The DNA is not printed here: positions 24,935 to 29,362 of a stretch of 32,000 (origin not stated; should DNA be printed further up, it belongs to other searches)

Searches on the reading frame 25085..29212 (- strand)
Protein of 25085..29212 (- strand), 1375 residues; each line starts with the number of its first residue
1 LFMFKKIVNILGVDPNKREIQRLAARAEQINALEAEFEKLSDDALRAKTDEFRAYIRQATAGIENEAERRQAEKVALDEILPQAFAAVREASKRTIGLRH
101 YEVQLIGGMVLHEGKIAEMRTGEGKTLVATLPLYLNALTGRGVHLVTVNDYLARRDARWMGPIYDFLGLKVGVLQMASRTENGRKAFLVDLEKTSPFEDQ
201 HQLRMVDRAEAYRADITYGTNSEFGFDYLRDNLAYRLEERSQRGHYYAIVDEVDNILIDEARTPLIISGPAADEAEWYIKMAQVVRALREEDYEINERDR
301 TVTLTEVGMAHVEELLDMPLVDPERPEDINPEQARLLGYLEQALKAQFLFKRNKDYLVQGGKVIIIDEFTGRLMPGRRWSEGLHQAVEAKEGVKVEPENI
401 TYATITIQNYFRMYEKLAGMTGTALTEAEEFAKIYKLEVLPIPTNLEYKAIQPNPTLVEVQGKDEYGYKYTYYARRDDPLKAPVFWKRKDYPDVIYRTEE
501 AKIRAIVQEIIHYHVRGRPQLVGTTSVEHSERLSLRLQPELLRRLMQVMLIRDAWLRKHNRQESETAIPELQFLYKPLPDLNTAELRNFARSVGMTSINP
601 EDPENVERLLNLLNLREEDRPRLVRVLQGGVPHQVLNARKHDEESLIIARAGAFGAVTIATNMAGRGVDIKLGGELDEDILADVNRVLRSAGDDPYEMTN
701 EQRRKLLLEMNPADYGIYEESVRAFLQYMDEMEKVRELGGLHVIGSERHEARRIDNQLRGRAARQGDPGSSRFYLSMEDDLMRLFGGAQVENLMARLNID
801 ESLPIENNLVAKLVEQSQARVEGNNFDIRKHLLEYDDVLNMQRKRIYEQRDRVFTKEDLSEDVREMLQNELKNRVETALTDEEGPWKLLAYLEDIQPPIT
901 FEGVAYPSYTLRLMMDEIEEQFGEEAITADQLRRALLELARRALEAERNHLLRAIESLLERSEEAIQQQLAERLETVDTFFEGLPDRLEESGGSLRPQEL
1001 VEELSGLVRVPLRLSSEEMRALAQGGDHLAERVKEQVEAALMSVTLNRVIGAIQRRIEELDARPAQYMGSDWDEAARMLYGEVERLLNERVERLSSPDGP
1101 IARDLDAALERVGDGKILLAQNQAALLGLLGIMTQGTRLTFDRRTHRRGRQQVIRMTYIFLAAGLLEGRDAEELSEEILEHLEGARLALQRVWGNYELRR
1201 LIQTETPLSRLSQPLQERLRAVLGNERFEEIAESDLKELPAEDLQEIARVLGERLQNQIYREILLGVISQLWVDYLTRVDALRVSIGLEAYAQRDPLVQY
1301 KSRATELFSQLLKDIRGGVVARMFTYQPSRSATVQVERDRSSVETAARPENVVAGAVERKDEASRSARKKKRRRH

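Call 22: search_protein_families(library=pfam, proteins=[window:25085-29212:-], max_evalue=0.001)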
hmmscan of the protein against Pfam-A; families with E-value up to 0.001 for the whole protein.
window:25085-29212:- (1375 aa): 4 families
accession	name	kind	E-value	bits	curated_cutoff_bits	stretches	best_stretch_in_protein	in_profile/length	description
PF07517.20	SecA_DEAD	-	2.1e-121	405.1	24.6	1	14-431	7-289/290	SecA DEAD-like domain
PF21090.3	P-loop_SecA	-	1.2e-74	250.8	27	1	487-801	3-204/205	SecA P-loop domain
PF07516.18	SecA_SW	-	1e-46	160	26.7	2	804-957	1-143/200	SecA Wing and Scaffold domain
PF01043.26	SecA_PP_bind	-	1.4e-35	122.6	23.5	1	274-388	2-110/110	SecA preprotein cross-linking domain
